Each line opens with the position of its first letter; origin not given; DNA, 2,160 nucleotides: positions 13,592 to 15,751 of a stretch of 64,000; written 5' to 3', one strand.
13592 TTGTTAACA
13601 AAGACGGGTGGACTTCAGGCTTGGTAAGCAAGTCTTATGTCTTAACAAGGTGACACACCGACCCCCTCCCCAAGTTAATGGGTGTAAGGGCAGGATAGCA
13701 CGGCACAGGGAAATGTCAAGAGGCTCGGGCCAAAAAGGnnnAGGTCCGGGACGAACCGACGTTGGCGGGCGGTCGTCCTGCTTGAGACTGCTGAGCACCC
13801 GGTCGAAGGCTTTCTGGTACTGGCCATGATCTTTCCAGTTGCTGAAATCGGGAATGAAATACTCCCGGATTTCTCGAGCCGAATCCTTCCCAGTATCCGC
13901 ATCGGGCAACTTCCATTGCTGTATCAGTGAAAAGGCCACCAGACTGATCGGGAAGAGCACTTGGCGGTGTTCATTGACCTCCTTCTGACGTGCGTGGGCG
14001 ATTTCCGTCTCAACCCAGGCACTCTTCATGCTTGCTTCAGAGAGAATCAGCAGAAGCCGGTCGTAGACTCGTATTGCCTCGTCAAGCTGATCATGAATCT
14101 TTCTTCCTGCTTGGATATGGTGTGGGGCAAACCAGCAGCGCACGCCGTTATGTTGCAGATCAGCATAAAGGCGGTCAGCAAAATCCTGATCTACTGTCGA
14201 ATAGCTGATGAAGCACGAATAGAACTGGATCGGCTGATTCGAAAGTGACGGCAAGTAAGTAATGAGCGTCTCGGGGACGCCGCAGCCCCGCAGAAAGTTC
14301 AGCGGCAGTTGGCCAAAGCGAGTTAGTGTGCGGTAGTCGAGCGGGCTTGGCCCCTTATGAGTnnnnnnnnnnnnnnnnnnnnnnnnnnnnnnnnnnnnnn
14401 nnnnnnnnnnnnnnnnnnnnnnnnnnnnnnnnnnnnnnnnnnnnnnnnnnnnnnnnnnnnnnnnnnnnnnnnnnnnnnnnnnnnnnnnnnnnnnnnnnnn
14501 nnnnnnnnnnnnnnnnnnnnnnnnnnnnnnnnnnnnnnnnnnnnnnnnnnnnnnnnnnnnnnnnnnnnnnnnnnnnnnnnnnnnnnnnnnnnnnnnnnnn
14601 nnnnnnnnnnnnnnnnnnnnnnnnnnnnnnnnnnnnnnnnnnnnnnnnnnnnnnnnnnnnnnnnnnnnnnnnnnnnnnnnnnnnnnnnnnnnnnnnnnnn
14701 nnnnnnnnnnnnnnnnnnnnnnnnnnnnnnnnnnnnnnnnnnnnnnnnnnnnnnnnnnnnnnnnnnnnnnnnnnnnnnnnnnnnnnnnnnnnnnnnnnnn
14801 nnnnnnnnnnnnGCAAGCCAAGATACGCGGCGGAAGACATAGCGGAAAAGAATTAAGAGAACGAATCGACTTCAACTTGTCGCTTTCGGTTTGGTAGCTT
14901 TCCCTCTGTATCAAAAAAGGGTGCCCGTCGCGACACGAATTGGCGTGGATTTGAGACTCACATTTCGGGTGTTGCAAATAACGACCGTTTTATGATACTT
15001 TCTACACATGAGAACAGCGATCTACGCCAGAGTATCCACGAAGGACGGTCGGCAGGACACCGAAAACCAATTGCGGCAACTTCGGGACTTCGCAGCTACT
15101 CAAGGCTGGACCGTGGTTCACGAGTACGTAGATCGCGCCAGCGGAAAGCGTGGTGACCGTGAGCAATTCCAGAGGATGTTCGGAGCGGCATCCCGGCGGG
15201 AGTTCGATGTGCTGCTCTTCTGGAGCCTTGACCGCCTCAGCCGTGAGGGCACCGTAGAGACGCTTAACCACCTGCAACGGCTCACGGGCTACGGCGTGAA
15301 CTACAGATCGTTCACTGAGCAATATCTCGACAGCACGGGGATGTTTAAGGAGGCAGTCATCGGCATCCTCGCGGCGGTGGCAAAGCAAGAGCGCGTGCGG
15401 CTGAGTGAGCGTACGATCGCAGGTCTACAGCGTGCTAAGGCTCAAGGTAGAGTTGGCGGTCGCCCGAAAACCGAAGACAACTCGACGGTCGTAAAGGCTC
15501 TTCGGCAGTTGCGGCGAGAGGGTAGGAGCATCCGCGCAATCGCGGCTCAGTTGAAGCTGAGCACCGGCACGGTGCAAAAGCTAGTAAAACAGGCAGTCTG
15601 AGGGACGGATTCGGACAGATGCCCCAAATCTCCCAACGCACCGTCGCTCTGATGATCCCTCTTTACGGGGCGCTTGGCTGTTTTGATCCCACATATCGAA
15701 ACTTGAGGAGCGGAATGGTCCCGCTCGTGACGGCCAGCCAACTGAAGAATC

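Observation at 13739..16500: Pentapeptide-repeat/TIR fusion with a divergent serine recombinase and an unknown 293-aa gene on the island: candidate stand-alone defence or NADase module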

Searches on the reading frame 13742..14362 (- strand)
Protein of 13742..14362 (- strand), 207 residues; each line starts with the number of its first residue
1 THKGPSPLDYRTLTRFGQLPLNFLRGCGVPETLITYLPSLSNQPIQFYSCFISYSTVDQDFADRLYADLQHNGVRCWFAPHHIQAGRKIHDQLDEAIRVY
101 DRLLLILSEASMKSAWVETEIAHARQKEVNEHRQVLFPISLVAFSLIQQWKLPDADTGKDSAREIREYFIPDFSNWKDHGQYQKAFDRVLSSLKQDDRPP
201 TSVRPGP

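Call 30: search_solved_structures(query=window:13742-14257:-, max_evalue=1, show_alignments=5)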
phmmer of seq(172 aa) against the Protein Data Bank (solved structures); distinct sequences matched with E-value up to 1: 22.
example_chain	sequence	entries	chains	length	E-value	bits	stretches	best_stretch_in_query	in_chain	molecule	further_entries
7uwg_A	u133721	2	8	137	1.6e-06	31.1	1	13-103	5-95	Molecular chaperone Tir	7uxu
7uxr_A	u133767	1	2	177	1.9e-06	30.8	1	12-104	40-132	TIR domain protein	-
8g83_A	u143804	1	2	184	2.2e-06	30.6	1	12-103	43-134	NAD(+) hydrolase AbTIR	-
6wt6_A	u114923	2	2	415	0.0001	25.2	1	12-106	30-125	Metazoan TIR-STING fusion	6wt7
7ylf_A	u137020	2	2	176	0.00037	23.4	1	13-106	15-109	Toll-like receptor 15 | Toll-like receptor 2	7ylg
6o0w_A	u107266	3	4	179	0.0092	18.8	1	12-104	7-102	TIR-NB-LRR type resistance protein RUN1 | Disease resistance protein RUN1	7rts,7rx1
5ku7_A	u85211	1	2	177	0.013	18.4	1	10-104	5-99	TIR-NB-LRR type resistance protein RPV1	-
4lzp_B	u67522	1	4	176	0.016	18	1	10-114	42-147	Putative uncharacterized protein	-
3ozi_A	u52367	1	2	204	0.018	17.9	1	9-106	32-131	L6tr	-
7s2z_A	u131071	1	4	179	0.038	16.8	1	12-103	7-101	Disease resistance protein RUN1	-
4lqc_A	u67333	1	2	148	0.04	16.7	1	12-118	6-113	TcpB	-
1fyv_A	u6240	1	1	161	0.044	16.6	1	9-120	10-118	TOLL-LIKE RECEPTOR 1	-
7nuw_A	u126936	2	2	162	0.044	16.6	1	9-120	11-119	Toll-like receptor 1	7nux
7nt7_A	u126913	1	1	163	0.045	16.6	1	9-120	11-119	Toll-like receptor 1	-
1fyw_A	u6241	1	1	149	0.053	16.3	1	13-103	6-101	TOLL-LIKE RECEPTOR 2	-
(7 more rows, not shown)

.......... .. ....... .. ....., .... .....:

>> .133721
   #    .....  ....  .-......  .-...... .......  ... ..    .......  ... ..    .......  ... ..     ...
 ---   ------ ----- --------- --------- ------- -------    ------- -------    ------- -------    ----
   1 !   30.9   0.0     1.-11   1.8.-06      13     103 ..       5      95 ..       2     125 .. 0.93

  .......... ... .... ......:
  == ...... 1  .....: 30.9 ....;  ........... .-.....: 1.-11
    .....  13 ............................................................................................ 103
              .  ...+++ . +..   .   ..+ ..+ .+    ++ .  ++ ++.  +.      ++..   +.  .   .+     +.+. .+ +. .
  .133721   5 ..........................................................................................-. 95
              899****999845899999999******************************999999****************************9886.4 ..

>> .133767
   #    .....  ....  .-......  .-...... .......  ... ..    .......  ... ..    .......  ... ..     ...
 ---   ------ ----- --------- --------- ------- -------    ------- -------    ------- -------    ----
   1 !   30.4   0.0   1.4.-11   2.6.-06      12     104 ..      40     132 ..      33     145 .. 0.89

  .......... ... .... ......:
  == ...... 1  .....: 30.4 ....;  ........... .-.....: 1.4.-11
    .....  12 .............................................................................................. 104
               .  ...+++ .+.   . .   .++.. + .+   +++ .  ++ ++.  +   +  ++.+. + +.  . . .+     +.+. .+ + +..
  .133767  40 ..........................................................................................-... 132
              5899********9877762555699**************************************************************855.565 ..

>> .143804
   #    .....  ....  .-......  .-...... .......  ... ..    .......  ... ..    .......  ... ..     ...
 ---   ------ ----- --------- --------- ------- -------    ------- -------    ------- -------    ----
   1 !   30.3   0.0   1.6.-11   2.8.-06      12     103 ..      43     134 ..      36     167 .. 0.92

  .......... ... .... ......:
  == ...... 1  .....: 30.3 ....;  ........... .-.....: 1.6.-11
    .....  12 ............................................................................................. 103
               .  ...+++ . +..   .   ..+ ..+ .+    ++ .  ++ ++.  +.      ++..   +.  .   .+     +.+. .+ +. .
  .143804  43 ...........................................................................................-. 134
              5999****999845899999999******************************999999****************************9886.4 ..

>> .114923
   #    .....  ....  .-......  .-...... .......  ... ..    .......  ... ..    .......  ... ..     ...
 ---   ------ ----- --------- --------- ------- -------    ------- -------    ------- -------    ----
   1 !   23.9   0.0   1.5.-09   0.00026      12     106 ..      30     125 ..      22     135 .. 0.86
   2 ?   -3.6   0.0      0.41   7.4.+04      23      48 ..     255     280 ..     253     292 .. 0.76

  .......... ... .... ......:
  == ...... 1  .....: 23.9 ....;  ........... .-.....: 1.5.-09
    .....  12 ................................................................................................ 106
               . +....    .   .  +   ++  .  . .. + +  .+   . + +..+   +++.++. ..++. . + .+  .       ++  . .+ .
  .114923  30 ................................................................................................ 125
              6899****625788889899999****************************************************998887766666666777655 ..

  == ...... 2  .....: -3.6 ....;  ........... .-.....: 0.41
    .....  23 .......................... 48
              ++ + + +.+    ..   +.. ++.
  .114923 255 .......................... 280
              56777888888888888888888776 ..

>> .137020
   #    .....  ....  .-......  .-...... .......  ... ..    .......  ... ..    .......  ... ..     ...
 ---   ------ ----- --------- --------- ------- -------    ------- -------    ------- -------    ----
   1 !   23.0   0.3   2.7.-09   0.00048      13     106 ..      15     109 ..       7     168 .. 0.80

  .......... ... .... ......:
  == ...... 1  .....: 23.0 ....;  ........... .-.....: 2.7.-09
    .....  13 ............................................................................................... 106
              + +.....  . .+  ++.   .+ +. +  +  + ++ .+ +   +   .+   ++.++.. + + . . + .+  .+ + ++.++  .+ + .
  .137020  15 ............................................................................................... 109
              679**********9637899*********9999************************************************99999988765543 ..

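Call 68: search_dna_similar(query=window:13772-14257:-, collection=phages, mode=protein, max_rows=20)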
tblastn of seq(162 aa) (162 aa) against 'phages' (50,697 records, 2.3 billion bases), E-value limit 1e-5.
No match.

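Call 81: search_protein_representatives(protein=window:13742-14362:-)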
Query: 207 residues. Proteins with E-value up to 0.001 (for the whole library): 16130; up to 1e-10: 5045; up to 1e-30: 1443. The best 150 are listed.
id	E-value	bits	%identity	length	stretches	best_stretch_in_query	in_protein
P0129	1.6e-106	370.7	50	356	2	4-197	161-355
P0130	3.3e-89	314.2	70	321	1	2-195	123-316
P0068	1.0e-85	302.8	69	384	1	2-194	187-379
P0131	1.1e-84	299.3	66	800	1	2-196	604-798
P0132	1.4e-84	299.1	65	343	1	2-199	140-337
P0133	1.4e-83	295.8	65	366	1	2-198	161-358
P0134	1.4e-80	286.0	54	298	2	21-200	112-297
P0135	1.4e-79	282.8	63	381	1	2-198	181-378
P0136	1.5e-79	282.6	68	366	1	2-196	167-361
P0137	4.8e-79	281.0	64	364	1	2-195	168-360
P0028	1.2e-78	279.7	66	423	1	2-196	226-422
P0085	3.2e-77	275.0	64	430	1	2-193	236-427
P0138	2.0e-76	272.4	64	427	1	2-196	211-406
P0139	5.7e-76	270.9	63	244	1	2-197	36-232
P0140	2.0e-75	269.2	69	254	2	43-199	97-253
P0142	2.6e-74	265.5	60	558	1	2-202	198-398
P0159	2.5e-68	246.0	60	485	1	2-201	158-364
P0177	5.0e-66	238.4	66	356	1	40-195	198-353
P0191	1.4e-63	230.5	69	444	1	46-196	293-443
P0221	2.0e-60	220.2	66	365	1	46-196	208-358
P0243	3.4e-59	216.1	62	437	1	46-196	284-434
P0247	4.3e-59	215.8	66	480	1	39-199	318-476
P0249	5.9e-59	215.3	47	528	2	1-195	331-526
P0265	6.8e-58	211.9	50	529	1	2-201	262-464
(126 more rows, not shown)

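Call 82: search_protein_families(library=pfam, proteins=[P0131, P0142, P0159, P0191, P0243, P0247, P0221, P0177, P0265, P0249], max_evalue=0.001)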
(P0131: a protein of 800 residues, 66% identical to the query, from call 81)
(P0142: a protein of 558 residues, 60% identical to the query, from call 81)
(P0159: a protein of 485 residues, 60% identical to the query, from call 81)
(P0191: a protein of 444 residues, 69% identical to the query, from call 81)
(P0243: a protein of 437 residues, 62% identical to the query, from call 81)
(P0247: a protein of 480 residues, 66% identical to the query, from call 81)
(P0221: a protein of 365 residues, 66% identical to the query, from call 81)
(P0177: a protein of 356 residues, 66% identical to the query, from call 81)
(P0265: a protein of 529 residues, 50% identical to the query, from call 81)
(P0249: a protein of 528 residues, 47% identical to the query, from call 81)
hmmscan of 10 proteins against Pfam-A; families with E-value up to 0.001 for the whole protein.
P0131 (800 aa): 15 families
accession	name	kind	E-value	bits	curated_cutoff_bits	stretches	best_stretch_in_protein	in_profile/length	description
PF13374.12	TPR_10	-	9.6e-32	108.5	27.5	3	153-191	1-39/42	Tetratricopeptide repeat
PF13424.12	TPR_12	-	6.1e-28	97.3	30.1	2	107-186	2-77/77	Tetratricopeptide repeat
PF00805.28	Pentapeptide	-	8.5e-24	83.2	20.2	3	546-583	1-38/40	Pentapeptide repeats (8 copies)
PF07719.23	TPR_2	-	5.7e-23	79.5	27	0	154-183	1-30/34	Tetratricopeptide repeat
PF00515.34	TPR_1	-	1.3e-22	79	27.8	0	338-370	1-33/34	Tetratricopeptide repeat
PF13676.11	TIR_2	-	8.1e-22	78.4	28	1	653-760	2-111/122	TIR domain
PF13181.12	TPR_8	-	6.4e-12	45.1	25.7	0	246-278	1-33/34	Tetratricopeptide repeat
PF01582.25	TIR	-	3.5e-11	43.7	21.3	1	650-748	2-101/179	TIR domain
PF13599.13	Pentapeptide_4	-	3.4e-09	37.1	38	1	517-588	7-78/78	Pentapeptide repeat region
PF13431.12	TPR_17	-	3.8e-08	33.4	24.4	0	197-221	10-34/34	Tetratricopeptide repeat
PF12862.13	ANAPC5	-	5e-07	30.1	23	0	292-324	38-70/91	Anaphase-promoting complex subunit 5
PF13176.12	TPR_7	-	3.7e-06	27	27.9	0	248-278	1-31/36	Tetratricopeptide repeat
PF08937.16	ThsB_TIR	-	1.2e-05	26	21.2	1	653-730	1-87/100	Thoeris protein ThsB, TIR-like domain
PF13428.12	TPR_14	-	9.4e-05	23.2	23.5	0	63-93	2-32/44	Tetratricopeptide repeat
PF12968.13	DUF3856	-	0.00058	20.3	27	0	71-182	19-128/143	Domain of Unknown Function (DUF3856)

P0142 (558 aa): 7 families
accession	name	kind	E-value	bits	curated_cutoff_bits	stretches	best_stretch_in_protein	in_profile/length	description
PF00805.28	Pentapeptide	-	9.5e-27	92.6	20.2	2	90-129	1-40/40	Pentapeptide repeats (8 copies)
PF13676.11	TIR_2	-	1.8e-22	80.5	28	1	247-352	2-109/122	TIR domain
PF13599.13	Pentapeptide_4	-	1.7e-10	41.2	38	1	80-144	11-75/78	Pentapeptide repeat region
PF01582.25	TIR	-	1.5e-08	35.1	21.3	1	244-332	2-92/179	TIR domain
PF13576.12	Pentapeptide_3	-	2.9e-08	34.3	27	0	113-155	2-47/48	Pentapeptide repeats (9 copies)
PF08937.16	ThsB_TIR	-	2.3e-06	28.4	21.2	1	247-325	1-88/100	Thoeris protein ThsB, TIR-like domain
PF25296.1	Decapeptide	-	0.0004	20.6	45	1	84-135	9-60/74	Decapeptide repeat region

P0159 (485 aa): 9 families
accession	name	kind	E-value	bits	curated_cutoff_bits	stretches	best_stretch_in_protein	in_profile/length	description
PF00805.28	Pentapeptide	-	5e-39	131.9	20.2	5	102-137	3-38/40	Pentapeptide repeats (8 copies)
PF13676.11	TIR_2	-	1.6e-22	80.7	28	1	210-313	2-107/122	TIR domain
PF00196.25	GerE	-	3.2e-14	52.7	23.5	1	408-459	3-54/57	Bacterial regulatory proteins, luxR family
PF13599.13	Pentapeptide_4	-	4.9e-11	43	38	1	85-151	1-67/78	Pentapeptide repeat region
PF01582.25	TIR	-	8.1e-09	36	21.3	1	207-299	2-95/179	TIR domain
PF13576.12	Pentapeptide_3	-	4e-08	33.8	27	0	109-144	3-41/48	Pentapeptide repeats (9 copies)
PF08937.16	ThsB_TIR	-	3.5e-07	31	21.2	1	210-286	1-86/100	Thoeris protein ThsB, TIR-like domain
PF08281.18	Sigma70_r4_2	-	1.8e-06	27.9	25.7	1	407-445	10-49/54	Sigma-70, region 4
PF25296.1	Decapeptide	-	2.2e-05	24.7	45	0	73-128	13-68/74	Decapeptide repeat region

P0191 (444 aa): 6 families
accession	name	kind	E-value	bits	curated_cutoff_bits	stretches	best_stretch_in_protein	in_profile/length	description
PF00069.31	Pkinase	-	2.4e-35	122.6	31.7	1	25-262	17-251/263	Protein kinase domain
PF07714.23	PK_Tyr_Ser-Thr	-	3.7e-27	95.7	23.1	1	30-262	26-248/258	Protein tyrosine and serine/threonine kinase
PF13676.11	TIR_2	-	3.8e-22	79.5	28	1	298-393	2-95/122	TIR domain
PF01582.25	TIR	-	1.2e-10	42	21.3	1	295-393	2-101/179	TIR domain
PF01636.29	APH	-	2.2e-06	28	23.2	0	24-124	14-109/239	Phosphotransferase enzyme family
PF08937.16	ThsB_TIR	-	4.5e-06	27.4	21.2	1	298-382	1-90/100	Thoeris protein ThsB, TIR-like domain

P0243 (437 aa): 10 families
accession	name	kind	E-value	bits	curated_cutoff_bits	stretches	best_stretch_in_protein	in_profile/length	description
PF13676.11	TIR_2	-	1.9e-23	83.7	28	1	289-381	2-93/122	TIR domain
PF13424.12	TPR_12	-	3.5e-17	62.8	30.1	2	194-264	5-77/77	Tetratricopeptide repeat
PF07719.23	TPR_2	-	4.4e-10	39.3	27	0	194-221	3-30/34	Tetratricopeptide repeat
PF01582.25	TIR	-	6e-09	36.4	21.3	1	286-374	2-92/179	TIR domain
PF13176.12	TPR_7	-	8.9e-08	32.1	27.9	0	155-186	2-33/36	Tetratricopeptide repeat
PF13181.12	TPR_8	-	1.2e-07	31.8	25.7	0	195-222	4-31/34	Tetratricopeptide repeat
PF13374.12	TPR_10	-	2.1e-06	28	27.5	0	195-225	5-35/42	Tetratricopeptide repeat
PF00515.34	TPR_1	-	2.1e-06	27.8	27.8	0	194-220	3-29/34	Tetratricopeptide repeat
PF08937.16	ThsB_TIR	-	6.1e-06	27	21.2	1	289-366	1-87/100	Thoeris protein ThsB, TIR-like domain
PF13174.12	TPR_6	-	0.0004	21.3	26.3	0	197-218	5-26/33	Tetratricopeptide repeat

P0247 (480 aa): 6 families
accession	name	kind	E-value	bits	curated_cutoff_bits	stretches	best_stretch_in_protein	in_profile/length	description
PF13185.12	GAF_2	-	2.1e-39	135.3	28.6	2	29-163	6-136/136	GAF domain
PF01590.32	GAF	-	2.3e-39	135.4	22.4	2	28-162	3-133/133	GAF domain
PF13492.12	GAF_3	-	1.7e-23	83.9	27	2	28-164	3-129/129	GAF domain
PF13676.11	TIR_2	-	2.3e-21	77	28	1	329-420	2-92/122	TIR domain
PF01582.25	TIR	-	2.9e-10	40.7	21.3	1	326-420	2-97/179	TIR domain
PF08937.16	ThsB_TIR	-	7.1e-07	30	21.2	1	329-406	1-87/100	Thoeris protein ThsB, TIR-like domain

P0221 (365 aa): 3 families
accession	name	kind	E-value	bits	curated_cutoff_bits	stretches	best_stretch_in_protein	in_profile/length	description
PF13676.11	TIR_2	-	2.2e-22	80.3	28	1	213-304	2-92/122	TIR domain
PF01582.25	TIR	-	6.4e-12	46.1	21.3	1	210-303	2-96/179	TIR domain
PF08937.16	ThsB_TIR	-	9.8e-08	32.8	21.2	1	213-292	1-86/100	Thoeris protein ThsB, TIR-like domain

P0177 (356 aa): 3 families
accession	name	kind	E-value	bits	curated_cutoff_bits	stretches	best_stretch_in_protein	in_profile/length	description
PF13676.11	TIR_2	-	1.1e-24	87.7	28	1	209-312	2-107/122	TIR domain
PF01582.25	TIR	-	5.2e-10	39.8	21.3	1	207-306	3-103/179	TIR domain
PF08937.16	ThsB_TIR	-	7.9e-07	29.9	21.2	1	209-287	1-88/100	Thoeris protein ThsB, TIR-like domain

P0265 (529 aa): 5 families
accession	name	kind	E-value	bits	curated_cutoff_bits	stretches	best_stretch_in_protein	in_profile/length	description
PF00805.28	Pentapeptide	-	3.6e-82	269.8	20.2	10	69-108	1-40/40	Pentapeptide repeats (8 copies)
PF13599.13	Pentapeptide_4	-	2.6e-26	91.9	38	3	85-160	2-77/78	Pentapeptide repeat region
PF13676.11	TIR_2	-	1.6e-19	71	28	1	314-452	2-121/122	TIR domain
PF13576.12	Pentapeptide_3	-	3.5e-19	69.2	27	1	41-74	12-47/48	Pentapeptide repeats (9 copies)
PF01582.25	TIR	-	1.7e-08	34.9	21.3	1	311-405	2-97/179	TIR domain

P0249 (528 aa): 7 families
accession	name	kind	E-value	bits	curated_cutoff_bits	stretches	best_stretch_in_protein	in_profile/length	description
PF13676.11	TIR_2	-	2.1e-38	132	28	2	382-476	2-93/122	TIR domain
PF00805.28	Pentapeptide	-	1.9e-30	104.4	20.2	4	210-248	1-39/40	Pentapeptide repeats (8 copies)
PF01582.25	TIR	-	2.4e-16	60.5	21.3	2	379-470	2-94/179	TIR domain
PF13599.13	Pentapeptide_4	-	6.3e-15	55.4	38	2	246-307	12-73/78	Pentapeptide repeat region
PF13576.12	Pentapeptide_3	-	4.2e-12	46.5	27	0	288-315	2-31/48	Pentapeptide repeats (9 copies)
PF08937.16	ThsB_TIR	-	4.7e-08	33.8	21.2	0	382-456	1-84/100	Thoeris protein ThsB, TIR-like domain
PF25296.1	Decapeptide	-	1.2e-05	25.5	45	0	233-297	8-72/74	Decapeptide repeat region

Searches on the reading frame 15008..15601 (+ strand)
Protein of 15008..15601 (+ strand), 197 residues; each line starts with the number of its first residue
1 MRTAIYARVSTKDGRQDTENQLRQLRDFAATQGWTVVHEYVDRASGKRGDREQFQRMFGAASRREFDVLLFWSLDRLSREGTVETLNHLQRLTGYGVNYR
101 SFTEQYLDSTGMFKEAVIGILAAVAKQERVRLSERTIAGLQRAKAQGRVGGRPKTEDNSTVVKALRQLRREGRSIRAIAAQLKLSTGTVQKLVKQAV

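Call 3: search_protein_families(library=pfam, proteins=[window:15008-15601:+], max_evalue=0.01)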
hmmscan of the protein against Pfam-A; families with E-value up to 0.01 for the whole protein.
window:15008-15601:+ (197 aa): 8 families
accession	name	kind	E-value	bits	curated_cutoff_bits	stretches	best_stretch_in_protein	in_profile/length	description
PF00239.26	Resolvase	-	2.9e-35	121.9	23.3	1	4-148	2-144/145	Resolvase, N terminal domain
PF22943.2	HTH_68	-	5.5e-05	23.2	27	1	159-196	5-41/45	Putative helix-turn-helix domain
PF13936.12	HTH_38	-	0.00017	21.7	27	1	165-195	13-43/44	Helix-turn-helix domain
PF13542.12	HTH_Tnp_ISL3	-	0.001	18.9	27.4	1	164-196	20-50/51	Helix-turn-helix domain of transposase family ISL3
PF13384.12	HTH_23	-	0.0015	18.7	24.6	1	164-195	10-40/50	Homeodomain-like domain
PF19575.5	HTH_58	-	0.0016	18.8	23.8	1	157-196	11-50/62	Helix-turn-helix domain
PF13518.12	HTH_28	-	0.0035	17.8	25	0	163-195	4-35/52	Helix-turn-helix domain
PF08281.18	Sigma70_r4_2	-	0.0059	16.7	25.7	0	169-196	23-50/54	Sigma-70, region 4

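Call 4: search_protein_families(library=padloc, proteins=[window:15008-15601:+], max_evalue=0.01)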
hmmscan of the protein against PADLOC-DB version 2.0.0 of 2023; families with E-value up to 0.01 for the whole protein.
window:15008-15601:+ (197 aa): 3 families
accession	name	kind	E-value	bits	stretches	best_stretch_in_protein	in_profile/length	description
PDLC01268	CasR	-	0.0045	15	1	109-195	83-160/179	"CAS-I,CAS-II,CAS-III,CAS-IV,CAS-V,CAS-VI; associated_signaling"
PDLC01434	CasR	-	0.005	14.7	0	111-195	88-164/191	"CAS-I,CAS-II,CAS-III,CAS-IV,CAS-V,CAS-VI; associated_signaling"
PDLC01848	CARF3--CARF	-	0.0051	14.5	1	156-194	134-171/197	-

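Call 7: search_protein_families(library=ncbifam, proteins=[window:15008-15601:+], max_evalue=0.01)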
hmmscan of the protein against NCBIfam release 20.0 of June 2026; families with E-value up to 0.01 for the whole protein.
window:15008-15601:+ (197 aa): 11 families
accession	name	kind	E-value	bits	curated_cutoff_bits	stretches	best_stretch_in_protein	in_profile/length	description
NF041201.1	recomb_XisF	equivalog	1.7e-14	53.6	375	1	6-149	4-142/465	fdxN element excision recombinase XisF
NF047343.1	SCCmet_CcrB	equivalog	7.1e-14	51.3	900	1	2-148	8-156/542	cassette chromosome recombinase CcrB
NF033518.0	transpos_IS607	equivalog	8.3e-14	51.5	110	1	2-89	55-141/187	IS607 family transposase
NF047344.1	SCCmet_CcrA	equivalog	1.2e-11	44.4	700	1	4-149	4-148/442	cassette chromosome recombinase CcrA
NF009949.0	PRK13413.1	equivalog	4.1e-09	36.4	272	1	6-195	5-195/203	master DNA invertase Mpi family serine-type recombinase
NF049883.1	resolv_YneB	equivalog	7.6e-09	35.3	175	1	3-147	2-146/211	YneB family resolvase-like protein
NF047347.1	SCCmet_CcrC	equivalog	5e-05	22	900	1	3-134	5-140/558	cassette chromosome recombinase CcrC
NF033546.1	transpos_IS21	equivalog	0.003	17.1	160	1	165-195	1-31/294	IS21 family transposase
TIGR01884.1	cas_HTH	subfamily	0.0034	16.8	60.2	1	109-195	94-179/202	CRISPR-associated CARF protein Csa3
NF040595.1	HTH_Cbp1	equivalog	0.0059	16.5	140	0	160-195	3-38/135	CRISPR DNA repeat-binding protein Cbp1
NF047515.1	SpiroCoCo_C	equivalog_domain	0.0061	15.8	125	0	128-191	253-311/313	SpiroCoCo family coiled-coil protein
